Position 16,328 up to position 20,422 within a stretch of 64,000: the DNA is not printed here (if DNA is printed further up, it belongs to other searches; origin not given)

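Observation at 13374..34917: Two-component-linked operon of eight exported proteins built around a giant protein and phage-tail-fibre-like modules; no described system fits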

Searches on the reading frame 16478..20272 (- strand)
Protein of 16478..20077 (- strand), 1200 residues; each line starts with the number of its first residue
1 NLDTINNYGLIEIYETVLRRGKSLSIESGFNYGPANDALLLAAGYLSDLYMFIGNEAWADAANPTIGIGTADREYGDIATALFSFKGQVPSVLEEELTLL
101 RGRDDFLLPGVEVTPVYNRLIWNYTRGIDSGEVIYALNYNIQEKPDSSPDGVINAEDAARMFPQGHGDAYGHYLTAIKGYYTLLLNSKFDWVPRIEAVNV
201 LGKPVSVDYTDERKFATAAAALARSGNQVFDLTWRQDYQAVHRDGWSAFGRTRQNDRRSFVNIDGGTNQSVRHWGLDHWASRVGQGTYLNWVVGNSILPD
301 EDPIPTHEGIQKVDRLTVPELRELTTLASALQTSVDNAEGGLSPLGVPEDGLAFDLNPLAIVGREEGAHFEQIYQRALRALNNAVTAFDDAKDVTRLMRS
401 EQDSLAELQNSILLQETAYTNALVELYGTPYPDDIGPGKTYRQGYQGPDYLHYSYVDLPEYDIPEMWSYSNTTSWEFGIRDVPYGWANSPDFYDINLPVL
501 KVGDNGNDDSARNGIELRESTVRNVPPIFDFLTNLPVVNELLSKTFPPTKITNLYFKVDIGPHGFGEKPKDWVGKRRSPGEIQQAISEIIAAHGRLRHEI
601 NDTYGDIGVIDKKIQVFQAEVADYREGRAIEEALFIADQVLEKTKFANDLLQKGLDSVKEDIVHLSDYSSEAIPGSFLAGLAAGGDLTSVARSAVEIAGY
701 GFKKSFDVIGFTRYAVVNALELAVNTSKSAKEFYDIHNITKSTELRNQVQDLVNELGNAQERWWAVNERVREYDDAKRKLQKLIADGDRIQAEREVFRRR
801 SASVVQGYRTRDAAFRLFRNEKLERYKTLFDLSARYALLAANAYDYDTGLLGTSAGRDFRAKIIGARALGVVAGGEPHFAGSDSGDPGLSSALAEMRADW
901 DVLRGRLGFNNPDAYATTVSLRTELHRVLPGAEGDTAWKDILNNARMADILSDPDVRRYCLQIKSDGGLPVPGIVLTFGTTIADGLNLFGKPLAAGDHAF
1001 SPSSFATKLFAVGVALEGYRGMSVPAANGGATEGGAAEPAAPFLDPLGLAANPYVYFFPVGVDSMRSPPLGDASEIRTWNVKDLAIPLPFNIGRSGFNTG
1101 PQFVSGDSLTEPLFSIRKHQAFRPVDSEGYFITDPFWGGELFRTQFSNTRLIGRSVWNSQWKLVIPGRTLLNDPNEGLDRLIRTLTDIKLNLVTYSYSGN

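Call 40: predict_structure(alignment_id=A2)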
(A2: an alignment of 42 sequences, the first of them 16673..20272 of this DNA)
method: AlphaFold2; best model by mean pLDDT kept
length: 1200 residues; sequences in the alignment: 42
mean_pLDDT: 49.8   pTM: 0.33
mean pLDDT of the five models: 49.8, 49.2, 46.6, 45.0, 43.2
residues with pLDDT >= 90: 0; 70-90: 332; 50-70: 164; < 50: 704
segments of 3 or more residues with pLDDT < 50: 1-210, 212-214, 216-319, 329-331, 337-383, 401-430, 506-511, 513-516, 525-534, 569-576, 724-772, 973-1056, 1058-1200
pLDDT, mean of each block of 10 residues (from residue 1): 34 33 27 27 28 29 32 29 26 27 28 27 25 30 26 28 30 28 23 24 34 45 39 26 28 26 27 37 48 38 37 44 52 50 28 31 36 35 48 54 45 32 35 74 88 83 80 86 85 71 51 51 47 57 74 72 59 49 62 61 74 63 70 66 78 82 81 81 83 79 74 67 45 36 34 38 39 58 71 78 82 85 82 83 84 84 83 78 80 85 81 64 79 80 66 83 76 43 26 35 40 40 32 25 33 45 39 25 29 28 32 27 25 34 27 26 33 31 28 33
secondary structure, 60 per line:
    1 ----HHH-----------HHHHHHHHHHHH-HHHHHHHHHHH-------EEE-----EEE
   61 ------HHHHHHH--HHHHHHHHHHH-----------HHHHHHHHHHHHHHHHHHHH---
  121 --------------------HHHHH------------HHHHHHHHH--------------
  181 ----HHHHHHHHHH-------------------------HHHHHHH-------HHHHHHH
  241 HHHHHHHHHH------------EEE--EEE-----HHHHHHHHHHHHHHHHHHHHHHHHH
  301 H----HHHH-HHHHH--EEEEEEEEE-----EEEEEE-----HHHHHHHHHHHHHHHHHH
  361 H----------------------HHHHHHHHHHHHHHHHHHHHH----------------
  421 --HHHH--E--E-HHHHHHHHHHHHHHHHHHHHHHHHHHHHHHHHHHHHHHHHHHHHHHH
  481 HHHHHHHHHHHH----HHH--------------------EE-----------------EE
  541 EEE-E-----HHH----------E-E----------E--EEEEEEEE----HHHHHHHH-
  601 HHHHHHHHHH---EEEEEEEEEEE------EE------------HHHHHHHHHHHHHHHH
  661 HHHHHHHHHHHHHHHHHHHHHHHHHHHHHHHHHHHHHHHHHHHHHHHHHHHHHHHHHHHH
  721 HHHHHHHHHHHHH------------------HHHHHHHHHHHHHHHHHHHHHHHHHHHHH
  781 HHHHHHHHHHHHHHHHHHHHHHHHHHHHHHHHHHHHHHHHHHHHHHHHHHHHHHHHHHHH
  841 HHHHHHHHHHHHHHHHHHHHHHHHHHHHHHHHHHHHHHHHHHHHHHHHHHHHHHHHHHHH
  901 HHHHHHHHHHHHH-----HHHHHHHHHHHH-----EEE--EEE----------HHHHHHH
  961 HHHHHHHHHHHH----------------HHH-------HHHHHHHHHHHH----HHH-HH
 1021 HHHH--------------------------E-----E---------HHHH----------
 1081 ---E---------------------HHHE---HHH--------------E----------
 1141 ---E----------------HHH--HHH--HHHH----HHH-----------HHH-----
elements in order (helices of 4 or more, strands of 3 or more residues): H19-30 H32-42 E50-52 E58-60 H67-73 H76-86 H98-117 H141-145 H158-166 H185-194 H220-226 H234-250 E263-265 E268-270 H276-301 H306-309 H311-315 E318-326 E332-337 H343-361 H384-404 H423-426 H434-492 E539-543 E580-587 H592-599 H601-610 E614-624 H645-733 H752-913 H919-930 E936-938 E941-943 H954-972 H999-1010 H1019-1024 H1067-1070 H1171-1174

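Call 42: fold_search(model_id=the predicted structure, library=pdb)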
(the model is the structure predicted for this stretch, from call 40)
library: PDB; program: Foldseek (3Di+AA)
matches with E <= 10: 70; with E <= 0.001: 0
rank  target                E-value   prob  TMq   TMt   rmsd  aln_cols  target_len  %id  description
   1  6rw9_A                7.5e-02  0.51  0.08  0.05  39.7       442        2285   15  Cryo-EM structure of Morganella morganii TcdA4 (released 2019-10-23)
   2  6rw8_A                1.7e-01  0.60  0.09  0.05  24.4       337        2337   13  Cryo-EM structure of Xenorhabdus nematophila XptA1 (released 2019-10-23)
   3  6rw6_A                2.1e-01  0.85  0.15  0.08  41.8       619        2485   11  Cryo-EM structure of Photorhabdus luminescens TcdA1 (released 2019-10-23)
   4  5lki_A                2.2e-01  0.41  0.09  0.08  29.0       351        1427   12  Cryo-EM structure of the Tc toxin TcdA1 in its pore state (released 2016-08-31)
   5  6sue_A                2.4e-01  0.51  0.10  0.06  30.3       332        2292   12  Structure of Photorhabdus luminescens Tc holotoxin pore, Mutation TccC3-D651A (released 2019-11-06)
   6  8tqe_A                2.8e-01  0.89  0.15  0.08  38.7       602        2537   11  XptA2 wild type (released 2023-09-27)
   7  6l7e_A                3.0e-01  0.80  0.15  0.08  42.0       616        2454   12  Toxin Complex TcdA1-TcdB1-TccC2 (released 2020-11-04)
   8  8tv0_A                3.6e-01  0.87  0.15  0.08  38.9       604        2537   11  XptA2 wild type (released 2023-09-27)
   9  6rwa_A                4.3e-01  0.38  0.09  0.05  28.5       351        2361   13  Cryo-EM structure of Photorhabdus luminescens TcdA4 (released 2019-10-23)
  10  9c4k_B                4.7e-01  0.69  0.15  0.14  49.6       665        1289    8  Yersinia entomophaga holotoxin complex in prepore conformation (released 2025-12-31)
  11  8th8_C                5.2e-01  0.30  0.06  0.13  57.7       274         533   15  Linker domain of Nexin-dynein regulatory complex from Tetrahymena thermophila (released 2023-09-20)
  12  8glv_Dp               6.2e-01  0.04  0.06  0.05  99.4       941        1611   13  96-nm repeat unit of doublet microtubules from Chlamydomonas reinhardtii flagella (released 2023-05-31)
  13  6h6e_A                6.5e-01  0.60  0.14  0.08  44.4       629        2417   11  PTC3 holotoxin complex from Photorhabdus luminecens in prepore state (TcdA1, TcdB2, TccC3) (released 2018-10-03)
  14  6h6f_A                7.8e-01  0.60  0.15  0.08  40.8       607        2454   12  PTC3 holotoxin complex from Photorhabdus luminiscens - Mutant TcC-D651A (released 2018-10-03)
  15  6yvu_B                9.4e-01  0.06  0.08  0.08  83.6       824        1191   11  Condensin complex from S.cerevisiae ATP-free apo non-engaged state (released 2020-07-15)
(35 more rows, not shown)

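Call 85: search_protein_representatives(protein=window:16478-20077:-)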
Query: 1200 residues. Proteins with E-value up to 0.001 (for the whole library): 1527; up to 1e-10: 1234; up to 1e-30: 879. The best 150 are listed.
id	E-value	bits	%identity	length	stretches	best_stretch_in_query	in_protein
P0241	0.0e+00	1533.3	62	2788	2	1-493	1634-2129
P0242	0.0e+00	1500.9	62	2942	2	1-464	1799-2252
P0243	0.0e+00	1481.0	62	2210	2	1-486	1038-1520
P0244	0.0e+00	1438.5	59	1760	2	552-1200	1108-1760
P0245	0.0e+00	1431.1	57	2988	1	1-1200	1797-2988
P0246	0.0e+00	1413.9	60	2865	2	552-1200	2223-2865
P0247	0.0e+00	1412.0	58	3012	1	1-1200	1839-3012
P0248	0.0e+00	1408.5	59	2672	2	1-469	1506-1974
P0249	0.0e+00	1401.9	58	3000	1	1-1200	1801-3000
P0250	0.0e+00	1366.7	59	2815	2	1-489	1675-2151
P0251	0.0e+00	1366.2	58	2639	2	1-486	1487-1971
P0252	0.0e+00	1360.0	55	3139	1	1-1200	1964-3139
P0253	0.0e+00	1351.7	57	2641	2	1-489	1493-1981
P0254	0.0e+00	1345.6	55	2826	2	554-1200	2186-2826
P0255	0.0e+00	1332.1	57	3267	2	1-488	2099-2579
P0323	1.5e-219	748.4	42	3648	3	2-459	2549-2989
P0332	2.0e-213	728.1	43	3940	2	2-460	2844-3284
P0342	7.8e-210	716.2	41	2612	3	2-461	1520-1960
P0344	1.0e-208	712.5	43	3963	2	2-457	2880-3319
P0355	4.5e-204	697.2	41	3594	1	5-1200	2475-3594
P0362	2.6e-203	694.7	40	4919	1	3-1200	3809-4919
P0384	1.9e-198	678.5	40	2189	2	1-461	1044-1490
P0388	5.7e-197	673.7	43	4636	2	7-458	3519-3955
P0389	1.4e-196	672.4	40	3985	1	1-1183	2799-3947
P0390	1.5e-196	672.3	39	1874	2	3-1021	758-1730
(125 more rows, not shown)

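Call 95: list_cluster_members(proteins=[P0362, P0389, P0390, P0355, P0332, P0344, P0323, P0388, P0342, P0384])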
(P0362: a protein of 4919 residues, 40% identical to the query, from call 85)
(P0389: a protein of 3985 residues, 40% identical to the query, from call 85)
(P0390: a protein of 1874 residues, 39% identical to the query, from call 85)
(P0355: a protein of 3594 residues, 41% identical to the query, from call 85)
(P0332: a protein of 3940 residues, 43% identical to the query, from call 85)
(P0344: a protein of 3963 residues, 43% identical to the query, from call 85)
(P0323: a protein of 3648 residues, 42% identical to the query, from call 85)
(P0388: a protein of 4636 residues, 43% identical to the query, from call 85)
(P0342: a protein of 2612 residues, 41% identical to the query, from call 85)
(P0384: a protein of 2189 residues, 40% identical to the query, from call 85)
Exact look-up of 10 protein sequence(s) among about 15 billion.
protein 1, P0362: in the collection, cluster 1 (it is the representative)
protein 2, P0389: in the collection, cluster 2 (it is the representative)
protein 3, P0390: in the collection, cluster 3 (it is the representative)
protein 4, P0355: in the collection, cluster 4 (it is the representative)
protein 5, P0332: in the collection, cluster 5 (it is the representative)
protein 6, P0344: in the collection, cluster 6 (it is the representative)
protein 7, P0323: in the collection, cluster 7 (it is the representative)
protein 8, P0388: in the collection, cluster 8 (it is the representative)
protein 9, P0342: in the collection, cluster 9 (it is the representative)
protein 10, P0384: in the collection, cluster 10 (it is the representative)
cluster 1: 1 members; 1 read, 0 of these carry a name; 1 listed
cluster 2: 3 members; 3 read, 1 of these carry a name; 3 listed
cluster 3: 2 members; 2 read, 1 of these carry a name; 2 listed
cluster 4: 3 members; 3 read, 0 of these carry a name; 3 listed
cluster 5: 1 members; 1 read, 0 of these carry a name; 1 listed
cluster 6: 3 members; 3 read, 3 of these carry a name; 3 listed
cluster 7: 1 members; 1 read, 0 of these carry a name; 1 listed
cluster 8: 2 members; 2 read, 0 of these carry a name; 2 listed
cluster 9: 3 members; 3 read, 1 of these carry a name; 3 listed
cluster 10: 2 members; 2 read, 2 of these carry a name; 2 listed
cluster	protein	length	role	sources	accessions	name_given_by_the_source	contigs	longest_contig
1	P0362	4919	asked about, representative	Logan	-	-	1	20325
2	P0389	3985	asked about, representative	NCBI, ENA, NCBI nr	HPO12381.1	MAG TPA: Calx-beta domain-containing protein [Candidatus Hydrogenedentes bacterium] | Calx-beta domain-containing protein [Candidatus Hydrogenedentota bacterium]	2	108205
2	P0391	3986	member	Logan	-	-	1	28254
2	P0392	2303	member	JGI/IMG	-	-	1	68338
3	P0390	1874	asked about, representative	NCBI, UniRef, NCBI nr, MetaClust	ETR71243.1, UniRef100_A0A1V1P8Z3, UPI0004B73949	MAG: PA14 domain protein [Candidatus Magnetoglobus multicellularis str. Araruama] | PA14 domain protein n=1 Tax=Candidatus Magnetoglobus multicellularis str. Araruama ... | status=active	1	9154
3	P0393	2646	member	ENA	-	-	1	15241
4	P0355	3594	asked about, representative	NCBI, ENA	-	-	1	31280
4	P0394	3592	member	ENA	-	-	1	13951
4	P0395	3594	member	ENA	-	-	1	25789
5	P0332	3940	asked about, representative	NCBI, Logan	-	-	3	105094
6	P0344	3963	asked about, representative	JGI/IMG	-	hypothetical protein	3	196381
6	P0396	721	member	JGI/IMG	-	hypothetical protein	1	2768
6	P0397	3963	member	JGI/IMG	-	hypothetical protein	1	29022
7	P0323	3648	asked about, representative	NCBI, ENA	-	-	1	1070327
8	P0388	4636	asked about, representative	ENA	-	-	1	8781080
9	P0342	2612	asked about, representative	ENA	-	-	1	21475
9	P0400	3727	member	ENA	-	-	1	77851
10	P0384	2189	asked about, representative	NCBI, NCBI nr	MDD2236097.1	MAG: LamG domain-containing protein [Kiritimatiellae bacterium] | LamG domain-containing protein [Kiritimatiellia bacterium]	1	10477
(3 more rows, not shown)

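Call 96: find_encoding_contigs(protein=P0389, flank=10000, max_places=1)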
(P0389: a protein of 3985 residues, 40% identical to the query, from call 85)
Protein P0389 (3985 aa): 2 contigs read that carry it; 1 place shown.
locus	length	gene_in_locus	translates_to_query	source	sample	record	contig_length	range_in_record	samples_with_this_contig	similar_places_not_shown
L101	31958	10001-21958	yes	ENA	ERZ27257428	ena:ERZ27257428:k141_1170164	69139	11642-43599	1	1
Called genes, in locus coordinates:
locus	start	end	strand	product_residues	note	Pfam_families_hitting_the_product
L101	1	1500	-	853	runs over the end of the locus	PF00754:F5_F8_type_C (weak), PF17389:Bac_rhamnosid6H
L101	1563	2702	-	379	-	-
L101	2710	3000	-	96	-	PF18765:Polbeta, PF01909:NTP_transf_2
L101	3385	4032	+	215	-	PF04542:Sigma70_r2, PF08281:Sigma70_r4_2, PF04545:Sigma70_r4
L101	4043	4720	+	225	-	-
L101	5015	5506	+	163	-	PF00383:dCMP_cyt_deam_1, PF14437:MafB19-deam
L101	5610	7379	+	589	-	PF07944:Beta-AFase-like_GH127_cat, PF20736:Glyco_hydro127M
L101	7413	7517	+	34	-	-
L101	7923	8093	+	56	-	-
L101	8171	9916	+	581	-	-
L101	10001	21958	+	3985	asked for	PF20773:InhA-like_MAM (faint), PF03160:Calx-beta, PF21471:Reelin_subrepeat-B (weak), PF03160:Calx-beta, PF01839:FG-GAP (weak)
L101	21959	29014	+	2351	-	PF03534:SpvB, PF05593:RHS_repeat (faint), PF01839:FG-GAP (faint), PF13517:FG-GAP_3 (weak), PF12256:TcdB_toxin_midN, PF25023:TEN_YD-shell (faint)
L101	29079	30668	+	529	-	-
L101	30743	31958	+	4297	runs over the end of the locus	PF18911:PKD_4, PF18911:PKD_4, PF18911:PKD_4, PF18911:PKD_4, PF18911:PKD_4, PF17963:Big_9, PF17803:Cadherin_4, PF17892:Cadherin_5, +29 more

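Call 97: find_encoding_contigs(protein=P0388, flank=10000, max_places=1)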
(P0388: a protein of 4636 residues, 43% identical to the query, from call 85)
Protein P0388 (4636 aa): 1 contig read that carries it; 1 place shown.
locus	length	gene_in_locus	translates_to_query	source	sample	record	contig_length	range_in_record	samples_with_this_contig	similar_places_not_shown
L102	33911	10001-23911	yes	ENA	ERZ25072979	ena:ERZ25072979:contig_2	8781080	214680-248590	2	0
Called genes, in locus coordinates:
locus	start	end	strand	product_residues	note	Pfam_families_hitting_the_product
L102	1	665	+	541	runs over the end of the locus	PF08433:KTI12, PF13238:AAA_18 (weak), PF13671:AAA_33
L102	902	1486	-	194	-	-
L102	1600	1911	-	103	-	-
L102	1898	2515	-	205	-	PF01327:Pep_deformylase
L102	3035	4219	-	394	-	PF00406:ADK (faint)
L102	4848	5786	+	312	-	PF21948:LplA-B_cat, PF10437:Lip_prot_lig_C (weak)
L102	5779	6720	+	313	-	PF01565:FAD_binding_4, PF02873:MurB_C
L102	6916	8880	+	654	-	-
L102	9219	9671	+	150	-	PF01797:Y1_Tnp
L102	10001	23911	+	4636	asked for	PF00354:Pentaxin (faint), PF02210:Laminin_G_2 (faint), PF02973:Sialidase (faint), PF07953:Toxin_R_bind_N (faint), PF13385:Laminin_G_3, PF01839:FG-GAP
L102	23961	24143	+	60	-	-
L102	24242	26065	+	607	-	-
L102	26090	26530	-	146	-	PF16697:Yop-YscD_cpl, PF00498:FHA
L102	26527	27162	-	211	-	PF04542:Sigma70_r2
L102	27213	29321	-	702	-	PF07719:TPR_2 (faint)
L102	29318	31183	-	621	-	PF00069:Pkinase, PF07714:PK_Tyr_Ser-Thr, PF03109:ABC1 (weak)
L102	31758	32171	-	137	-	PF01850:PIN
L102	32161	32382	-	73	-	-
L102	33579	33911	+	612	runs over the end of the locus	PF03781:FGE-sulfatase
